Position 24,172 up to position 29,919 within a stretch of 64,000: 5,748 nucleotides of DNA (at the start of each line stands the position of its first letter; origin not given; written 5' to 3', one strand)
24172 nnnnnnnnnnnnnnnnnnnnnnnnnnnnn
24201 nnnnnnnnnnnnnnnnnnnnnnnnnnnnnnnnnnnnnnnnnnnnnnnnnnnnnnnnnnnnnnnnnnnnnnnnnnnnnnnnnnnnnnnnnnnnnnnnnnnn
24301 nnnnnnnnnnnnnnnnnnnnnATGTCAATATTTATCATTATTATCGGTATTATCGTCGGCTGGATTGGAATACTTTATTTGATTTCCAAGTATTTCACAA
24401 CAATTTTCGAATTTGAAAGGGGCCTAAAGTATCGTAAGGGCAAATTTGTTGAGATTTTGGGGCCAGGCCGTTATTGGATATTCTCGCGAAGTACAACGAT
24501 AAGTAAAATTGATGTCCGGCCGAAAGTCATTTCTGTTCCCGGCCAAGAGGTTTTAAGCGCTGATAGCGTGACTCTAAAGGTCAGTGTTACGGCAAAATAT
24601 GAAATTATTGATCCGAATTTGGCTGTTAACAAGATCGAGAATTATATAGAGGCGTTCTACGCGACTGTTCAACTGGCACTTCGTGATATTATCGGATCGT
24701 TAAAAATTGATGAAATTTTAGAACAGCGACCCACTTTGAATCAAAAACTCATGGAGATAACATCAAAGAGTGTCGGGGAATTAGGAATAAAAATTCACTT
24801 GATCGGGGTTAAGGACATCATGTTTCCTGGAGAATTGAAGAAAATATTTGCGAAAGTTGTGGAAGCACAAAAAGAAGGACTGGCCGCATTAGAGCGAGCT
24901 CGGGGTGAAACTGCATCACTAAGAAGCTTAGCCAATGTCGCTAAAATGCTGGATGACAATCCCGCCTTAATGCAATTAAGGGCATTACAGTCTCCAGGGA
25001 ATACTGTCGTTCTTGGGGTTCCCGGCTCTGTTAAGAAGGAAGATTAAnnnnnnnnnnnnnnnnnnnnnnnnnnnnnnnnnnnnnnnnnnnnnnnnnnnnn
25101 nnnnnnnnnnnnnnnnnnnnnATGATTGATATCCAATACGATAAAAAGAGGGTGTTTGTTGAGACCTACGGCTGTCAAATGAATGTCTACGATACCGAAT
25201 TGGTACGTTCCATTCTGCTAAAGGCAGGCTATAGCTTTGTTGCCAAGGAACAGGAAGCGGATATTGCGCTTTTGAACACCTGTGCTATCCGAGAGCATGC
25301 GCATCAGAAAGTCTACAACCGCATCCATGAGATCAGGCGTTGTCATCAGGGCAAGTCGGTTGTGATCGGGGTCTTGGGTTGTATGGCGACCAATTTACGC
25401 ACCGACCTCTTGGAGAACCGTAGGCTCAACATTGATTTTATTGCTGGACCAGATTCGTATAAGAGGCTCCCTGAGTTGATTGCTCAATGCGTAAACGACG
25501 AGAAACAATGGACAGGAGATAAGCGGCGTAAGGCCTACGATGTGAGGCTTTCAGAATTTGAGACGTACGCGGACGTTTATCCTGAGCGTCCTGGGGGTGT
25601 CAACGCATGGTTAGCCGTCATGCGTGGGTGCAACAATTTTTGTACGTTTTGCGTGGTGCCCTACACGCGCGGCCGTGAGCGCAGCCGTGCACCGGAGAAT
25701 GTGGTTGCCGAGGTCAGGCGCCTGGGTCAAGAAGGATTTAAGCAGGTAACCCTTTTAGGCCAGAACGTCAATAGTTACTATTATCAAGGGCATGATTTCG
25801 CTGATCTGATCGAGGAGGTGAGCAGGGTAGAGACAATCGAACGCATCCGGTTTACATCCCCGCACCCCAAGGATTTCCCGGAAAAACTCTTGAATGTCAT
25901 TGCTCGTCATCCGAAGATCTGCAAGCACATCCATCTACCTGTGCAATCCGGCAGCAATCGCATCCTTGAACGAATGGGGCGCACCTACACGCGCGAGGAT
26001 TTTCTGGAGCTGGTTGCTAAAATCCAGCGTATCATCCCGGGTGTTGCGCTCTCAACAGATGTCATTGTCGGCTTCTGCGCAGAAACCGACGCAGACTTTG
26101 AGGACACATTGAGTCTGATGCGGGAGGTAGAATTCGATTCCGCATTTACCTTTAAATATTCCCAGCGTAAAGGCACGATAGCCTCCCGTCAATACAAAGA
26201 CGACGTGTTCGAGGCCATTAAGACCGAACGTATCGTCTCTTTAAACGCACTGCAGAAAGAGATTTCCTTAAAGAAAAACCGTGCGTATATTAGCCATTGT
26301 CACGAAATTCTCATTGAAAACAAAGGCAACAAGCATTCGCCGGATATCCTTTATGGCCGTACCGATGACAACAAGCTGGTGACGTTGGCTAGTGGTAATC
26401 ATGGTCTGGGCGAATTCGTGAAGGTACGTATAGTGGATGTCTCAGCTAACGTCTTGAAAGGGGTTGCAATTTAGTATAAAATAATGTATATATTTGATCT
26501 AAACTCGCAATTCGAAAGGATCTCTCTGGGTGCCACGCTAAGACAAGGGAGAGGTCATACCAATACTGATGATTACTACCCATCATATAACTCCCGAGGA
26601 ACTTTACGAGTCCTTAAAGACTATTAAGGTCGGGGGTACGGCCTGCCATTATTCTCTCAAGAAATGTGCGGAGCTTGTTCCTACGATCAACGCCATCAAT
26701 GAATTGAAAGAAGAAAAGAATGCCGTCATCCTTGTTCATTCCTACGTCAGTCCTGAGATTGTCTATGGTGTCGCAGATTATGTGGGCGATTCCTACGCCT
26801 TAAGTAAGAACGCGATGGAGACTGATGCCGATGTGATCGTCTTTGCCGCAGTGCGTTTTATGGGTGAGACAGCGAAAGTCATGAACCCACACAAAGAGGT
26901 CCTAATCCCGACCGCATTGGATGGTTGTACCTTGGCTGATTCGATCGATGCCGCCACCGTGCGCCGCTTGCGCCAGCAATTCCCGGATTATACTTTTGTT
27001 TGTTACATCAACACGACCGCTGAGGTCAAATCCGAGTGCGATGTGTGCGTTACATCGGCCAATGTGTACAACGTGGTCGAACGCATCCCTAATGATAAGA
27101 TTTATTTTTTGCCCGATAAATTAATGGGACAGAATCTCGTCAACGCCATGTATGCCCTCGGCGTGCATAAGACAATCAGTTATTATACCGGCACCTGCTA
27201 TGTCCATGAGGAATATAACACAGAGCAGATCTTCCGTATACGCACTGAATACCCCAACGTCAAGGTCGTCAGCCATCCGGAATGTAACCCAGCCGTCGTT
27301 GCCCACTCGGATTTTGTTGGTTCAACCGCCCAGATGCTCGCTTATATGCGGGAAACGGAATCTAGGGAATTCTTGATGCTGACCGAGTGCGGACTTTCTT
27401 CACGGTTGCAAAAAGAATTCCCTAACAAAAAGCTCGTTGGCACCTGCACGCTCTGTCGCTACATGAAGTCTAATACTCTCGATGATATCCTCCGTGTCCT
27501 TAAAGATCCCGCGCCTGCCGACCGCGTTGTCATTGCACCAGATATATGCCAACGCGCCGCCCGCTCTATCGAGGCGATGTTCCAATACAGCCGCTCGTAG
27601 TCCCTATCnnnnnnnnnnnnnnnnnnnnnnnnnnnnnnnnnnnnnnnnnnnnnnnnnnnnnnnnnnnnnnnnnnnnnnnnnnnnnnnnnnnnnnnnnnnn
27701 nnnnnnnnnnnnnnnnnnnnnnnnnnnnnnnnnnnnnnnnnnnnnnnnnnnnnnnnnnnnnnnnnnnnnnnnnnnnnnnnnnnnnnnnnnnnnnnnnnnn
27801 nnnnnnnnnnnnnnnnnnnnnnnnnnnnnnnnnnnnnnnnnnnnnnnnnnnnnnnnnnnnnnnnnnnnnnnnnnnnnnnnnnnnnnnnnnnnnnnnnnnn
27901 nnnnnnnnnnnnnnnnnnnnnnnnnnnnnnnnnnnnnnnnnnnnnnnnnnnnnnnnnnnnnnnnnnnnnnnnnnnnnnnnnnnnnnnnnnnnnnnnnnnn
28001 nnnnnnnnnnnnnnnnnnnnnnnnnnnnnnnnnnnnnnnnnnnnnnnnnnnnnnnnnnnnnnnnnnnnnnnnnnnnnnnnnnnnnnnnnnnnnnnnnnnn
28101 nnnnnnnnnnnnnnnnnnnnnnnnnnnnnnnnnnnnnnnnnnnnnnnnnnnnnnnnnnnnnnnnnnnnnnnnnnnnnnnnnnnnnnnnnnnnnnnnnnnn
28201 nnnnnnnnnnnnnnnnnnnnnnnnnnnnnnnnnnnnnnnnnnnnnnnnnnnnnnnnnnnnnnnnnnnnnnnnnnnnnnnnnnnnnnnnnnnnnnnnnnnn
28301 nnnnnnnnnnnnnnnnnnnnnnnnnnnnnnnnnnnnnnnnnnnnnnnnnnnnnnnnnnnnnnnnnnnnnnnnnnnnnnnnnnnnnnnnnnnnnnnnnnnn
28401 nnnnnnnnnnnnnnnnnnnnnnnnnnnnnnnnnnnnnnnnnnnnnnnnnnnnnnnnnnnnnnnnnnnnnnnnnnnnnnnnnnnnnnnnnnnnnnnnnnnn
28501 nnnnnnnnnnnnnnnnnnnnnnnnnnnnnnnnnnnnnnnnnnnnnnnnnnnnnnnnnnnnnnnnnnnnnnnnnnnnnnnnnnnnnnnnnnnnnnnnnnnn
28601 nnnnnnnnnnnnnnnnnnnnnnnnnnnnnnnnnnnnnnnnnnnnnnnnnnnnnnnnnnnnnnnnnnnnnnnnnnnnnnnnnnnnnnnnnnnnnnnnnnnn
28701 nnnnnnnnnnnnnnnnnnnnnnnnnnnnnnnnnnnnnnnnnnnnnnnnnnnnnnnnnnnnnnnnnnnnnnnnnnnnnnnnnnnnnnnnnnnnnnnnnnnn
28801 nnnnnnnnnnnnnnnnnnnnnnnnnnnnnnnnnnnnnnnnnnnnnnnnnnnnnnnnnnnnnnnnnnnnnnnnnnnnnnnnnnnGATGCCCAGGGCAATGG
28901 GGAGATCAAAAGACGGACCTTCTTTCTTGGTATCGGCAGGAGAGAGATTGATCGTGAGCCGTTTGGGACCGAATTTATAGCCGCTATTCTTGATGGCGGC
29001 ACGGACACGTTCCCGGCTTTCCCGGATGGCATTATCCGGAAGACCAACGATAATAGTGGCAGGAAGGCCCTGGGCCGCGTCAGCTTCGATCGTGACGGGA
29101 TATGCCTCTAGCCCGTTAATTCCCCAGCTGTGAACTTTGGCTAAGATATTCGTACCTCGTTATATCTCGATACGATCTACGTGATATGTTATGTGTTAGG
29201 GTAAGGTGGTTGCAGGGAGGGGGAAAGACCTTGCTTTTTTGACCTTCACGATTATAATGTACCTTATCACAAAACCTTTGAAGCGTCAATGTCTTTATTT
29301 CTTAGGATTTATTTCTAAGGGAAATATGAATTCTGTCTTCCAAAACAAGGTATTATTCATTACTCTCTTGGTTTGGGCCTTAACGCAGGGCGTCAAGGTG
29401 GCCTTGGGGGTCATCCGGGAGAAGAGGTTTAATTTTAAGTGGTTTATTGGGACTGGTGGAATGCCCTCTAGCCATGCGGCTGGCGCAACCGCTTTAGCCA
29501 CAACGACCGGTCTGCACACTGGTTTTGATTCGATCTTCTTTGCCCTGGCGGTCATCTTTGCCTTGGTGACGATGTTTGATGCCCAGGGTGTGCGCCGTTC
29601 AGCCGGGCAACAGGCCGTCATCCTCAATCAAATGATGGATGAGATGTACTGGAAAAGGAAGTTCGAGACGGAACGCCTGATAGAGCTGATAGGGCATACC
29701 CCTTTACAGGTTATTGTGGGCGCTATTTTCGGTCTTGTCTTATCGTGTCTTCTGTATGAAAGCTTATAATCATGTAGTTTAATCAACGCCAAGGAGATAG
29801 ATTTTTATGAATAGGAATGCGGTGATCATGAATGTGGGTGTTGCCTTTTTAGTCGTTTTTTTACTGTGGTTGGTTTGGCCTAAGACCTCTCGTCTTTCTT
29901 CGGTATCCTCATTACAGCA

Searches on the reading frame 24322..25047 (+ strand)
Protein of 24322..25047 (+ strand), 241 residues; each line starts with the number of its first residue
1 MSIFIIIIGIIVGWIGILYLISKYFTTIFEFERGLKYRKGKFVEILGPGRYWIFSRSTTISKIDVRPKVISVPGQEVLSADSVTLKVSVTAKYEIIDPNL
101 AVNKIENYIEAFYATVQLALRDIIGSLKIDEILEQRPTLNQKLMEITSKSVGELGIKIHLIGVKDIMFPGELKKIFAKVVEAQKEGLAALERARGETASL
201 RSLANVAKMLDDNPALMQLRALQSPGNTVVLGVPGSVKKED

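Call 59: search_protein_families(library=pfam, proteins=[window:24322-25047:+], max_evalue=0.00001)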
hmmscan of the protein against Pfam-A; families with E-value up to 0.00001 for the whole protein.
window:24322-25047:+ (241 aa): 1 family
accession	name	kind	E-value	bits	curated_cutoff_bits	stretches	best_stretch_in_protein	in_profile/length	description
PF01145.31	Band_7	-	9.7e-29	101.1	23.6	1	31-196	6-175/176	SPFH domain / Band 7 family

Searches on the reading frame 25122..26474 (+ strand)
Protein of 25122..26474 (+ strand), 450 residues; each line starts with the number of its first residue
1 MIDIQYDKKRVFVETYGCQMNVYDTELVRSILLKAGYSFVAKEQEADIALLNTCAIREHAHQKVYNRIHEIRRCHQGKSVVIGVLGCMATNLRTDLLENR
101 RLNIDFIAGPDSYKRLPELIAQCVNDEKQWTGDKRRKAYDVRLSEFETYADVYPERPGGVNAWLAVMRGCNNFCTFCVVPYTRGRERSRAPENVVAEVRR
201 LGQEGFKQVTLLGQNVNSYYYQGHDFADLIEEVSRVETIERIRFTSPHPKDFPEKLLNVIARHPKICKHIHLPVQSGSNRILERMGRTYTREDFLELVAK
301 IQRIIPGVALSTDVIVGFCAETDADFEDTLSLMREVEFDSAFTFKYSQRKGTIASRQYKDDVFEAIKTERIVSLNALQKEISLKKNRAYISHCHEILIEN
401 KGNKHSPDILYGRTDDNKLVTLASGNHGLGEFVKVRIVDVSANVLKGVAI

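Call 59: search_protein_families(library=pfam, proteins=[window:25122-26474:+], max_evalue=0.00001)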
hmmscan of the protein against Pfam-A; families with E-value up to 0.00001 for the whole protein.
window:25122-26474:+ (450 aa): 3 families
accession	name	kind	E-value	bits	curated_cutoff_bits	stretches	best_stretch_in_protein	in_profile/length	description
PF04055.27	Radical_SAM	-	2.8e-29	102.9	29.5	1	166-332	3-165/166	Radical SAM superfamily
PF00919.26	UPF0004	-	5.1e-28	97.4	27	1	10-108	1-97/98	Uncharacterized protein family UPF0004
PF01938.26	TRAM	-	5e-08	33.1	21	1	395-449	9-60/61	TRAM domain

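Call 76: search_protein_families(library=ncbifam, proteins=[window:25122-26474:+], max_evalue=1e-10)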
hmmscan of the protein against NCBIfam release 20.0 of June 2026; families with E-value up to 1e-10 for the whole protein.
window:25122-26474:+ (450 aa): 9 families
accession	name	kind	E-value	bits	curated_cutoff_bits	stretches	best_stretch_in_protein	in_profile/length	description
TIGR01574.1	miaB-methiolase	equivalog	1.6e-141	472.3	355.3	1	11-447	2-434/437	tRNA (N6-isopentenyl adenosine(37)-C2)-methylthiotransferase MiaB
TIGR00089.1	TIGR00089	subfamily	4.8e-136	454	251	1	10-447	1-429/429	MiaB/RimO family radical SAM methylthiotransferase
NF010916.0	PRK14336.1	equivalog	1.8e-97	326.7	606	2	152-447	117-410/418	tRNA (N6-isopentenyl adenosine(37)-C2)-methylthiotransferase MiaB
TIGR01579.1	MiaB-like-C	equivalog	7e-95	318.7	357.05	1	14-437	2-416/416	tRNA (N(6)-L-threonylcarbamoyladenosine(37)-C(2))-methylthiotransferase MtaB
TIGR01578.1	MiaB-like-B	hypoth_equivalog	3.5e-80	269.8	314.7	1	10-448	1-419/421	tRNA (N(6)-L-threonylcarbamoyladenosine(37)-C(2))-methylthiotransferase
TIGR01125.1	TIGR01125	equivalog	8.7e-70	235.9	356.95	1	11-439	2-424/432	30S ribosomal protein S12 methylthiotransferase RimO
TIGR04014.1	B12_SAM_MJ_0865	equivalog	3.8e-25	88.5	360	1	158-401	157-396/434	methyl-coenzyme M reductase glutamine C-methyltransferase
TIGR04013.1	B12_SAM_MJ_1487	hypoth_equivalog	2.7e-19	69.3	251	1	61-336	56-333/382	TIGR04013 family B12-binding domain/radical SAM domain-containing protein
TIGR04479.1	bcpD_PhpK_rSAM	subfamily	3.2e-13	48.9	600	1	124-338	205-411/504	PhpK family radical SAM P-methyltransferase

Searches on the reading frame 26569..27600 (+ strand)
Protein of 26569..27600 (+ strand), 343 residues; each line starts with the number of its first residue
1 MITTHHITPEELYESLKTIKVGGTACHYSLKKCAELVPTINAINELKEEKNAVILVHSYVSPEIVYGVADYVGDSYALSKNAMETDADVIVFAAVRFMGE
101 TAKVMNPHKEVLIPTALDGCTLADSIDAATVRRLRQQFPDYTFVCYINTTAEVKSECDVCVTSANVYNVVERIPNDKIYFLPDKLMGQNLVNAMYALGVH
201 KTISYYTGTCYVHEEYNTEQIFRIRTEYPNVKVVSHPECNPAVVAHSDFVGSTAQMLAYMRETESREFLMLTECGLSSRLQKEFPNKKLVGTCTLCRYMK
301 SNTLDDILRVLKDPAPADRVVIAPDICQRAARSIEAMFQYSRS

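Call 59: search_protein_families(library=pfam, proteins=[window:26569-27600:+], max_evalue=0.00001)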
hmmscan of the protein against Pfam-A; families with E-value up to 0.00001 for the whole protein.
window:26569-27600:+ (343 aa): 1 family
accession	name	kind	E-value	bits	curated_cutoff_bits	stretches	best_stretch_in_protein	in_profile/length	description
PF02445.21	NadA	-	9.2e-101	337.3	27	1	42-338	2-294/295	Quinolinate synthetase A protein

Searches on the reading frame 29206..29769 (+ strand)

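Call 59: search_protein_families(library=pfam, proteins=[window:29206-29769:+], max_evalue=0.00001)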
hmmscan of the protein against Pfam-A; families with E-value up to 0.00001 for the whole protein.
window:29206-29769:+ (187 aa): 1 family
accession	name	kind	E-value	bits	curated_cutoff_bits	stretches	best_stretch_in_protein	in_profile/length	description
PF02681.20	DUF212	-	4.3e-45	153.4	26.5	1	45-178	1-125/126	Divergent PAP2 family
